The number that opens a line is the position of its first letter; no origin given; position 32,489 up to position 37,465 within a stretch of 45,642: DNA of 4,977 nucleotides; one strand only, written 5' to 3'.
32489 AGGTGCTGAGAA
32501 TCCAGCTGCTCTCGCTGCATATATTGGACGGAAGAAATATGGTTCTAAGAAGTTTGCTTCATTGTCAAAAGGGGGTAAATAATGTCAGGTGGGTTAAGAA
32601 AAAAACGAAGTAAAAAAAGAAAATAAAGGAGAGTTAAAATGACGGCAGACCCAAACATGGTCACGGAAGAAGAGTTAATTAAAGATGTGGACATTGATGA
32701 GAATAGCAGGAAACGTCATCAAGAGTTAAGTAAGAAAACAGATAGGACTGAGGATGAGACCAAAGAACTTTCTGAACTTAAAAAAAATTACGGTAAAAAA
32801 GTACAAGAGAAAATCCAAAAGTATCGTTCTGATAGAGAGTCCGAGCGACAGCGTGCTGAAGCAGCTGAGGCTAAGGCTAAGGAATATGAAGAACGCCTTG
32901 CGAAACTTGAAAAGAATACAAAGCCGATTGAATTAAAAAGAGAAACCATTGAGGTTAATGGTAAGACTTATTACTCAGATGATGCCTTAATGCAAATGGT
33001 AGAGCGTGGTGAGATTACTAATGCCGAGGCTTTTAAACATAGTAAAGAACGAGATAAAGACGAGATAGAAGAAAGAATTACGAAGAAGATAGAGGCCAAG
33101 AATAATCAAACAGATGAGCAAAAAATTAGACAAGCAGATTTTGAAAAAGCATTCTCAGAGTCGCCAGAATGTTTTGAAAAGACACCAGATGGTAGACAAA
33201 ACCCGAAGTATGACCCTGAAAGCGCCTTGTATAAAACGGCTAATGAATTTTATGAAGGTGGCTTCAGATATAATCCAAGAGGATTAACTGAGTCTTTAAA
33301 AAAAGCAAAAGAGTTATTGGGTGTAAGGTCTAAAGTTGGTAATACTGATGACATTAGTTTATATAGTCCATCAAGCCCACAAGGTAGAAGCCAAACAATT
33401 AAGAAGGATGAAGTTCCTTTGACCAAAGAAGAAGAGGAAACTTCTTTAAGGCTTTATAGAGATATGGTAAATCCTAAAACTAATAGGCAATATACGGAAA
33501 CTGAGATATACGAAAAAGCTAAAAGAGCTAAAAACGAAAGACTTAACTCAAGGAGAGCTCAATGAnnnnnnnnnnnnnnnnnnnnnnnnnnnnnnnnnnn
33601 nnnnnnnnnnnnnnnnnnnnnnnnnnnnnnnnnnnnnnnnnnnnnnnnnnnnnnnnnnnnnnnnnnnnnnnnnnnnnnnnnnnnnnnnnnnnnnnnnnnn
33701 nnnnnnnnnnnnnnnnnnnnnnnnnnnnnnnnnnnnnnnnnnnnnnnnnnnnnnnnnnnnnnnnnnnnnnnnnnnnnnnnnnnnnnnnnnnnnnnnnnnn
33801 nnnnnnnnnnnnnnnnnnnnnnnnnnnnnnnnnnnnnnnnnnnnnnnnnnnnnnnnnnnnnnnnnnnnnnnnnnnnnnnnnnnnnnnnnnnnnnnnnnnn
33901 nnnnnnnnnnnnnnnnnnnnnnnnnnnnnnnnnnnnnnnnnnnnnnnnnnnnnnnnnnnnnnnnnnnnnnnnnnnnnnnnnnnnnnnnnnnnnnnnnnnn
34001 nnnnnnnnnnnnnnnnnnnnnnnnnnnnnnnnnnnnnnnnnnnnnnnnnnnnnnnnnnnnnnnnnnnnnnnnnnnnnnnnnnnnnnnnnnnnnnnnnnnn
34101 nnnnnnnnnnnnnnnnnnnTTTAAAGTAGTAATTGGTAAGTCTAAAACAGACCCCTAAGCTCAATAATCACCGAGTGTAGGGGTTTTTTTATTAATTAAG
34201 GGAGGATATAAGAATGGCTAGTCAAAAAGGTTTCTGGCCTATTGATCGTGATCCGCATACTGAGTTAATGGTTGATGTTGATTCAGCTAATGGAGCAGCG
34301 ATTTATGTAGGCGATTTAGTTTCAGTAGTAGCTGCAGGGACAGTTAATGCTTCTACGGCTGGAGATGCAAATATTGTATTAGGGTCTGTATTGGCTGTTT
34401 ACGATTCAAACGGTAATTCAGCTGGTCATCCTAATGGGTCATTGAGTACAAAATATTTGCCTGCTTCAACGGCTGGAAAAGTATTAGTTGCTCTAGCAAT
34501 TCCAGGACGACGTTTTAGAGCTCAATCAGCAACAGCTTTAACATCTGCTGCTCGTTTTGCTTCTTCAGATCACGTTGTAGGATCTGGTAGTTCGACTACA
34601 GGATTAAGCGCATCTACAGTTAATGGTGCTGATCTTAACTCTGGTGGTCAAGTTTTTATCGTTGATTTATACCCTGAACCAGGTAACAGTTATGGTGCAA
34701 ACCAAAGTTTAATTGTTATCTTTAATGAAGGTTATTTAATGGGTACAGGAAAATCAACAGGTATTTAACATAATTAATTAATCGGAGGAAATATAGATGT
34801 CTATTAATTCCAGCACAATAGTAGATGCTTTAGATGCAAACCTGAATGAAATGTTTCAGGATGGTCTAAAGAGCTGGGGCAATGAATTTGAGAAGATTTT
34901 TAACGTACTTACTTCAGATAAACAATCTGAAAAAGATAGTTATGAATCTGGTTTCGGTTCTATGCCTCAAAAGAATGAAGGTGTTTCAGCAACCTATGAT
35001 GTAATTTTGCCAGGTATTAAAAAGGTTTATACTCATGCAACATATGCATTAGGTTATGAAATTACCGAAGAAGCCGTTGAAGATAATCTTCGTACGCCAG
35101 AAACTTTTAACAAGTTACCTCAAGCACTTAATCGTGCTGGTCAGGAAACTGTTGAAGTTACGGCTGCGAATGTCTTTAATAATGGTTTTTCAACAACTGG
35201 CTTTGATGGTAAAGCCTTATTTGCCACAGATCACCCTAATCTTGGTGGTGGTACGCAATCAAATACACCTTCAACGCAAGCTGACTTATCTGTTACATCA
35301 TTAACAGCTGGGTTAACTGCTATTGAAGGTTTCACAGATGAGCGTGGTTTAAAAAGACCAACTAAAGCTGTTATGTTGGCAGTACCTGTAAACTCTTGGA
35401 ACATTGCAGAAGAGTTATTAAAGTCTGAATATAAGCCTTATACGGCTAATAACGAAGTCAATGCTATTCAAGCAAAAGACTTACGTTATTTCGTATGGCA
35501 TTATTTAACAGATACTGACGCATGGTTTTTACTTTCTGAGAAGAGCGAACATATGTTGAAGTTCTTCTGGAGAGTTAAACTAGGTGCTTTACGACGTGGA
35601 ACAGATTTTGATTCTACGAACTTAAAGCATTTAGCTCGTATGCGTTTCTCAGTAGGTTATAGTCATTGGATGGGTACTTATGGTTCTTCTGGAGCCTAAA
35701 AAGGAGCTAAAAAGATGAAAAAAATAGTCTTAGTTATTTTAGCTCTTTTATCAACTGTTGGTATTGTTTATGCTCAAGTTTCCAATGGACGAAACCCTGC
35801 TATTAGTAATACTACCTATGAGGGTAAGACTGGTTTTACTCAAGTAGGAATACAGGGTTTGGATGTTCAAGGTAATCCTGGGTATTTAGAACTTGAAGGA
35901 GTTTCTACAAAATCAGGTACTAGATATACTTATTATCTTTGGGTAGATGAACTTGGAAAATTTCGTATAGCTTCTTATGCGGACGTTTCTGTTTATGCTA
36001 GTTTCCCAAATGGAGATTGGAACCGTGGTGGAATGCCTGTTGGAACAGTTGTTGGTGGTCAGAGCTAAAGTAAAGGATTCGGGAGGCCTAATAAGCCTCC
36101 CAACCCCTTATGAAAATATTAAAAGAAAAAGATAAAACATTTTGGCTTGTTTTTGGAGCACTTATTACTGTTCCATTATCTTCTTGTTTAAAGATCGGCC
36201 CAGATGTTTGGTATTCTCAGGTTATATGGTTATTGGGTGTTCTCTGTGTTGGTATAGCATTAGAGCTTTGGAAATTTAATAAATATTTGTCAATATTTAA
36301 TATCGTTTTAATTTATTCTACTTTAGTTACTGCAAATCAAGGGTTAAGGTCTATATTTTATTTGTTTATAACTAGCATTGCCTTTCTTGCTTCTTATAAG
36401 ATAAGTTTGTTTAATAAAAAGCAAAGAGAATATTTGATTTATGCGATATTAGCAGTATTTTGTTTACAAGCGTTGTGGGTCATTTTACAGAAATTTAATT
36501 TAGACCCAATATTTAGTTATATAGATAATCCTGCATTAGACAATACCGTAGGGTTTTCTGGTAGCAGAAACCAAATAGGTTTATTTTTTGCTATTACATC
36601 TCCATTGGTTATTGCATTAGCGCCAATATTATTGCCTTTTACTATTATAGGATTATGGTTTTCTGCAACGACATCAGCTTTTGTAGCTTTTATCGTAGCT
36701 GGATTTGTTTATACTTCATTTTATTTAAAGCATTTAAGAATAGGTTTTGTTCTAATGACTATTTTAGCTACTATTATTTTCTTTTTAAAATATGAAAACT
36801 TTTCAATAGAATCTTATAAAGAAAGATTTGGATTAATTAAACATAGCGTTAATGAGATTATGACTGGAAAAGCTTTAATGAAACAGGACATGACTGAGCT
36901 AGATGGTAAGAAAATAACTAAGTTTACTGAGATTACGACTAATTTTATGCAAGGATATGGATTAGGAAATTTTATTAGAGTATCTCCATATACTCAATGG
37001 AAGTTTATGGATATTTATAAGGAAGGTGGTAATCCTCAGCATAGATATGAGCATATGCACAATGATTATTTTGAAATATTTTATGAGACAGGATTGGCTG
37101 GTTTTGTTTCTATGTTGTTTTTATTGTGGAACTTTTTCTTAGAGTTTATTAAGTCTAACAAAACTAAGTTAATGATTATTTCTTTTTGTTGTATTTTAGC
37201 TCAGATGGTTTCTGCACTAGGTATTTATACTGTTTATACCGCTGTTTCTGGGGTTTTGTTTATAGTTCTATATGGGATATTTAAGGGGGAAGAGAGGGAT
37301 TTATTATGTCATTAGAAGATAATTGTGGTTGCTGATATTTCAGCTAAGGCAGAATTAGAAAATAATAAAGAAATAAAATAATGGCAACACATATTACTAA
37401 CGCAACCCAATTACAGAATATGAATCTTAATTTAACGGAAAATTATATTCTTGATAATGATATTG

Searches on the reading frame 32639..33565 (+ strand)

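Call 8: search_protein_families(library=phrogs, proteins=[window:32639-33565:+], max_evalue=0.01)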
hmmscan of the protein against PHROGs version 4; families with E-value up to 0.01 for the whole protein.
window:32639-33565:+ (308 aa): 1 family
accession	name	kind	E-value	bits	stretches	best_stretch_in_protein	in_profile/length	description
phrog_16017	-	unknown function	0.0084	14.9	0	25-174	601-752/1234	-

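Call 97: search_protein_families(library=pfam, proteins=[window:32639-33565:+], max_evalue=0.01)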
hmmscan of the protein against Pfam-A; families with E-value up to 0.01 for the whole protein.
window:32639-33565:+ (308 aa): 0 families

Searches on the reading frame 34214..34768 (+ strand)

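Call 8: search_protein_families(library=phrogs, proteins=[window:34214-34768:+], max_evalue=0.01)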
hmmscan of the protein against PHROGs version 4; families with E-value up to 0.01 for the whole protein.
window:34214-34768:+ (184 aa): 1 family
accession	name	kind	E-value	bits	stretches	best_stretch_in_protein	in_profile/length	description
phrog_37556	-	unknown function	3.3e-09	37.8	1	24-178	31-184/187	-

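Call 97: search_protein_families(library=pfam, proteins=[window:34214-34768:+], max_evalue=0.01)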
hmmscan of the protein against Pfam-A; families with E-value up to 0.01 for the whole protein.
window:34214-34768:+ (184 aa): 0 families

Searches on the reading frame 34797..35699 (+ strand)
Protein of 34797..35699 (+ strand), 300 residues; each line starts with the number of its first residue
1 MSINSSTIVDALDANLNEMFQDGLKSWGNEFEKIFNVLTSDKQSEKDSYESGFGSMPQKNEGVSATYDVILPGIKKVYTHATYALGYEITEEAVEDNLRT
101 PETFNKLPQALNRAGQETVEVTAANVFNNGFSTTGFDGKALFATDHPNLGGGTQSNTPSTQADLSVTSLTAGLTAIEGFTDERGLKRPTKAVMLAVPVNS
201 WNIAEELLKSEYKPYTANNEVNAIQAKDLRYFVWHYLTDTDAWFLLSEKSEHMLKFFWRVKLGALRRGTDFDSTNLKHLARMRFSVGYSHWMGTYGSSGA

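Call 8: search_protein_families(library=phrogs, proteins=[window:34797-35699:+], max_evalue=0.01)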
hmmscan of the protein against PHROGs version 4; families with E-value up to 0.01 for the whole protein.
window:34797-35699:+ (300 aa): 4 families
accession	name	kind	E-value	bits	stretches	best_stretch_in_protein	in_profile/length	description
phrog_371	-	head and packaging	8.3e-23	82.1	1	2-299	2-233/303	major head protein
phrog_4523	-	head and packaging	2.4e-10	40.8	1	53-251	407-592/644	major head and protease protein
phrog_133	-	head and packaging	1.4e-09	38.2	1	4-295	379-663/668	head maturation protease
phrog_29592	-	unknown function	4.3e-06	26.2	1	26-251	618-833/893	-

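Call 14: find_related_loci(query=window:34797-35699:+, collection=viral_contigs, flank=10000)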
Query window:34797-35699:+ (300 aa) in viral_contigs; peptide patterns used: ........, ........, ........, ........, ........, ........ (x = any residue, [..] = any of these).
198 stretches matched a pattern; 182 encode a relative of the query (tblastn E <= 1e-3); the best 80 are kept; 80 distinct loci.
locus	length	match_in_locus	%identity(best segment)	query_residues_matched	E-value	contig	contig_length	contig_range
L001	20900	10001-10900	82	1-300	2e-170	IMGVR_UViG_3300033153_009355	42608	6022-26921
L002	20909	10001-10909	83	1-300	4e-170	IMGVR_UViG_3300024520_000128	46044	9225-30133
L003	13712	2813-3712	82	1-300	1e-168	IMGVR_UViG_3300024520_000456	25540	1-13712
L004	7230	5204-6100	81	2-300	2e-168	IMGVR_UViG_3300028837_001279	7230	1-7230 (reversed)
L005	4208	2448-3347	80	1-300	4e-173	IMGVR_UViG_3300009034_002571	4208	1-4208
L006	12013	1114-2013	80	1-300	1e-166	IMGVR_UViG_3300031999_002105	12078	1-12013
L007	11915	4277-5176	79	1-300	2e-166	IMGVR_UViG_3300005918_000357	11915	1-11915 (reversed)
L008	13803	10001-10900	79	1-300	2e-166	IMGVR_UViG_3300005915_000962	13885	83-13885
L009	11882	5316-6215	79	1-300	4e-165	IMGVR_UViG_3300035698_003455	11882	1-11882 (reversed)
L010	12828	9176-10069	77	3-300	2e-157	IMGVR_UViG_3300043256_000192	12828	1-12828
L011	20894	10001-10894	77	3-300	2e-157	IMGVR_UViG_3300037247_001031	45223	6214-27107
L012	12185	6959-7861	76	2-300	6e-154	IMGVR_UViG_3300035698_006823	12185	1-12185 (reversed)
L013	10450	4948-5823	74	1-292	2e-151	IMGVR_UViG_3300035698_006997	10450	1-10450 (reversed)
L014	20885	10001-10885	78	8-300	5e-156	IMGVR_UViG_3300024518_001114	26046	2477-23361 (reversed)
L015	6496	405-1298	70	3-300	4e-139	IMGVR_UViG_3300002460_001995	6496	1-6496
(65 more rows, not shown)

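Call 23: search_dna_similar(query=window:34797-35699:+, collection=phages, mode=protein, max_rows=30, max_evalue=0.001)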
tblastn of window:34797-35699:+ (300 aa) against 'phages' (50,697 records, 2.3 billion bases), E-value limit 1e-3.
Records with a match: 32; places in all: 32; records where one place covers at least 80% of the query: 31.
Best place of each record, by identity: <60% 32.
By first word of the organism name: Caudoviricetes 7; Caulobacter 4; Bacteriophage 4; Planktothrix 2; Pelagibacter 2; Roseobacter 2; Faecalibacterium 2; Phage 1; Synechococcus 1; phage 1; and 6 more.
By host as written in the record: - 11; Caulobacter vibrioides CB15 3; Candidatus Pelagibacter sp. HTCC1062 2; Roseobacter sp. FZCC0083 2; Faecalibacterium prausnitzii 2; Gammaproteobacteria 1; Synechococcus sp. 1; Planktothricoides raciborskii 1; and 9 more.
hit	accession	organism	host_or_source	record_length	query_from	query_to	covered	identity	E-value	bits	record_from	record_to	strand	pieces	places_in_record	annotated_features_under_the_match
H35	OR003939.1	Phage DSL-LC04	Gammaproteobacteria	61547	1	299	100%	41.0%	3e-56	201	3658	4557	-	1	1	major capsid protein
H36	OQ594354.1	Synechococcus phage MinM2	Synechococcus sp.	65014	2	299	99%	38.7%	9e-49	179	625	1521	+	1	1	hypothetical protein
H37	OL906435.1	Planktothrix phage Pag-Yong1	Planktothrix agardhii FACHB-1261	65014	2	299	99%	38.7%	9e-49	179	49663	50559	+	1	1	major capsid protein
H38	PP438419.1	Planktothrix phage Pra-JY27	Planktothricoides raciborskii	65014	2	299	99%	38.7%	9e-49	179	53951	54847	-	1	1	hypothetical protein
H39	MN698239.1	Pelagibacter phage HTVC023P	Candidatus Pelagibacter sp. HTCC1062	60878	1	296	99%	37.4%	6e-46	171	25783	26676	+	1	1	capsid protein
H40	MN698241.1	Pelagibacter phage HTVC027P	Candidatus Pelagibacter sp. HTCC1062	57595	1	293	98%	37.2%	6e-43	162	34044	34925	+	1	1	capsid protein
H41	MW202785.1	Caudoviricetes sp.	Manatee Spring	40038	25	300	92%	39.2%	4e-47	174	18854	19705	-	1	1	major capsid protein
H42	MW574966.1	phage 023Pt_psg01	unknown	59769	1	298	99%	35.7%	2e-40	155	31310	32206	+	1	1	putative phage head protein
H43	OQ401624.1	Roseobacter phage CRP-902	Roseobacter sp. FZCC0083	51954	1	300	100%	35.3%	1e-45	170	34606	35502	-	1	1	major head subunit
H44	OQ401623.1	Roseobacter phage CRP-901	Roseobacter sp. FZCC0083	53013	1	300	100%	35.3%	1e-45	170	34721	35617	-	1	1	putative head protein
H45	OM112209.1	Bacillus phage PK1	Bacillus sp. (in: Bacteria)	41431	12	300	96%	35.6%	4e-39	151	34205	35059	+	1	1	major head subunit family protein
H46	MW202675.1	Caudoviricetes sp.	Manatee Spring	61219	1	297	99%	32.9%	5e-28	119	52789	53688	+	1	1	major capsid protein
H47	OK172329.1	Alcaligenes phage vB_Af_QDWS535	Alcaligenes faecalis 10106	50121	3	300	99%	32.7%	1e-32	133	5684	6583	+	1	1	hypothetical protein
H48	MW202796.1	Caudoviricetes sp.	Manatee Spring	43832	23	299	92%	33.3%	7e-35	139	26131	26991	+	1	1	major capsid protein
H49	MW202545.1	Caudoviricetes sp.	Manatee Spring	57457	2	300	100%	29.9%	7e-21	99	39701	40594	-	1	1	major capsid protein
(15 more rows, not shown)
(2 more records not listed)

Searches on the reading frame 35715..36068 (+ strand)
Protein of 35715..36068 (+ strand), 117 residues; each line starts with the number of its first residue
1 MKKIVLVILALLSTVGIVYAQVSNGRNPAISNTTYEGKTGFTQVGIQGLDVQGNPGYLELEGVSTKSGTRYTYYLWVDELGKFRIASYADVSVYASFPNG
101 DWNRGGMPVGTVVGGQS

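Call 6: search_protein_families(library=pfam, proteins=[window:35715-36068:+], max_evalue=0.01)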
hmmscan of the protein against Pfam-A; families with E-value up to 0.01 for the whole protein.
window:35715-36068:+ (117 aa): 0 families

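Call 7: search_protein_families(library=phrogs, proteins=[window:35715-36068:+], max_evalue=0.01)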
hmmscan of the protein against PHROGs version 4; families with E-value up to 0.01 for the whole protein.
window:35715-36068:+ (117 aa): 0 families

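Call 70: search_solved_structures(query=A5, max_evalue=5)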
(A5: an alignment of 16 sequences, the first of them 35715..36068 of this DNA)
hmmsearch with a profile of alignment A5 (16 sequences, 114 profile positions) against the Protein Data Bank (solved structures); distinct sequences matched with E-value up to 5: 2.
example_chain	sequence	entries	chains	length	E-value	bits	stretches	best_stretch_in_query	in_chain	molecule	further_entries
7ews_A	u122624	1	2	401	0.047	16.9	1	29-112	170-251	arginine kinase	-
6jlu_G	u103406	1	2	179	1.1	12.4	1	7-55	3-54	Psb31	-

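Call 71: search_protein_families(library=padloc, proteins=[window:35715-36068:+], max_evalue=0.01)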
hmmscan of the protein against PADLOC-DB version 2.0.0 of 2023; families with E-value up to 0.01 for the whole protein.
window:35715-36068:+ (117 aa): 0 families

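Call 96: search_protein_families(library=ncbifam, proteins=[window:35715-36068:+], max_evalue=0.01)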
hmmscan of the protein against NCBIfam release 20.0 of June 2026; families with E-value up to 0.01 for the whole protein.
window:35715-36068:+ (117 aa): 0 families

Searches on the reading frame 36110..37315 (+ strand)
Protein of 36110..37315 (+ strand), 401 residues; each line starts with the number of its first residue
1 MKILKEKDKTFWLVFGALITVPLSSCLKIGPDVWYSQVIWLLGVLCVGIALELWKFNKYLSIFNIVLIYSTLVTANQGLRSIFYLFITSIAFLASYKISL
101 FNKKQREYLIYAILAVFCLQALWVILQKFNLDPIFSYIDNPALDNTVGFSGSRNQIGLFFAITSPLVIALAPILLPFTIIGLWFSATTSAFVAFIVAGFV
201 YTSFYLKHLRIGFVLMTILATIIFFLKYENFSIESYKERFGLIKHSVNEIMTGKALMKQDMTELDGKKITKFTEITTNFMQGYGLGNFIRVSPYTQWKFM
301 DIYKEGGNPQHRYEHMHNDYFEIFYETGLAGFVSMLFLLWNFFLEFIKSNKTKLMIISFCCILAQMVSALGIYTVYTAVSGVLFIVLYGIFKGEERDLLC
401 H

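Call 8: search_protein_families(library=phrogs, proteins=[window:36110-37315:+], max_evalue=0.01)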
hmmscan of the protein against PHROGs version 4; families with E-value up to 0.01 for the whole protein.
window:36110-37315:+ (401 aa): 0 families

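Call 24: search_protein_families(library=pfam, proteins=[window:36110-37315:+], max_evalue=0.01)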
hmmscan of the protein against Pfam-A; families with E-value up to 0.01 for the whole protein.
window:36110-37315:+ (401 aa): 1 family
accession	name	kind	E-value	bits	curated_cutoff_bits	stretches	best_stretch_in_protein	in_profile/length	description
PF04932.20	Wzy_C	-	5.5e-07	29.9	31.7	1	177-334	5-147/149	O-Antigen ligase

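Call 44: search_solved_structures(query=A3, max_evalue=1, show_alignments=2)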
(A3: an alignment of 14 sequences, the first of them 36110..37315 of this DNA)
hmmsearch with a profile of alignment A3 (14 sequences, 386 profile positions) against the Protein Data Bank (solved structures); distinct sequences matched with E-value up to 1: 3.
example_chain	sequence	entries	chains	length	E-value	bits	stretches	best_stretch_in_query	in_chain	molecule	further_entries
9rmk_A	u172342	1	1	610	1.1e-13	54.4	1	77-359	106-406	Oligosaccharyltransferase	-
7tpg_B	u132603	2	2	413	8.5e-10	41.6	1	173-332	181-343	Putative cell surface polysaccharide polymerase/ligase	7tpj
4lw3_A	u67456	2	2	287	0.94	11.9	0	250-305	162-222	Beta-4-galactosyltransferase 7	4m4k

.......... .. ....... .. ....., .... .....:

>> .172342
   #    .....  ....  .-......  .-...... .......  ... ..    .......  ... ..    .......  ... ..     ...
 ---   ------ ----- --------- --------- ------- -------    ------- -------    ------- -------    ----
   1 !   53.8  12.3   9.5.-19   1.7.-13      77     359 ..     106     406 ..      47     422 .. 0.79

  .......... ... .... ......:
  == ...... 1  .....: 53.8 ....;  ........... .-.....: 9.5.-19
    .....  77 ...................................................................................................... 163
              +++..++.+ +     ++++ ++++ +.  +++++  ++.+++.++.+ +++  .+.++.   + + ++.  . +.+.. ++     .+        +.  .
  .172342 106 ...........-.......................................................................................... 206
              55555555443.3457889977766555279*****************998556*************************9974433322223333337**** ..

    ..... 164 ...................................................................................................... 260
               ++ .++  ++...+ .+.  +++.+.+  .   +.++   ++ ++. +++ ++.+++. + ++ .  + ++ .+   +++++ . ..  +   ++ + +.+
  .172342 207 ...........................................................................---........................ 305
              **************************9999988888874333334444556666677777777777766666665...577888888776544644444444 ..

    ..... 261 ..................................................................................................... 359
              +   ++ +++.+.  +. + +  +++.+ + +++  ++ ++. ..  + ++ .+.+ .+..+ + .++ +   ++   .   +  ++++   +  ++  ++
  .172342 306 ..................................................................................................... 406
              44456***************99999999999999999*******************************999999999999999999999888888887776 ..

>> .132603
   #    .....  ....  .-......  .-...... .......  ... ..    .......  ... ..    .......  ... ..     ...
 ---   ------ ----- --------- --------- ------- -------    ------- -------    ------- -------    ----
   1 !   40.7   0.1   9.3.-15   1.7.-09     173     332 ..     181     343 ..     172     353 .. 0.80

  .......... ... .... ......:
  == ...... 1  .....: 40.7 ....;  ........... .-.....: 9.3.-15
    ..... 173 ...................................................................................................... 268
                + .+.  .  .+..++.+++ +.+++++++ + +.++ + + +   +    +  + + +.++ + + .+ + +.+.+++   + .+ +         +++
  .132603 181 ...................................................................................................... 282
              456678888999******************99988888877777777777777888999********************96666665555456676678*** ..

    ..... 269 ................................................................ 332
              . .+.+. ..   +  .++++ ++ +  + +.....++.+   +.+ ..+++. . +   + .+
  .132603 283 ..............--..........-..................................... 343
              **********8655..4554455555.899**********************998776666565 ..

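Call 71: search_protein_families(library=padloc, proteins=[window:36110-37315:+], max_evalue=0.01)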
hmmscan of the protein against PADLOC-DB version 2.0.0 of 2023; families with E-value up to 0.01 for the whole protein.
window:36110-37315:+ (401 aa): 0 families

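Call 96: search_protein_families(library=ncbifam, proteins=[window:36110-37315:+], max_evalue=0.01)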
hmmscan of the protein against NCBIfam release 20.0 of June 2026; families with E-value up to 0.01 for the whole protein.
window:36110-37315:+ (401 aa): 0 families
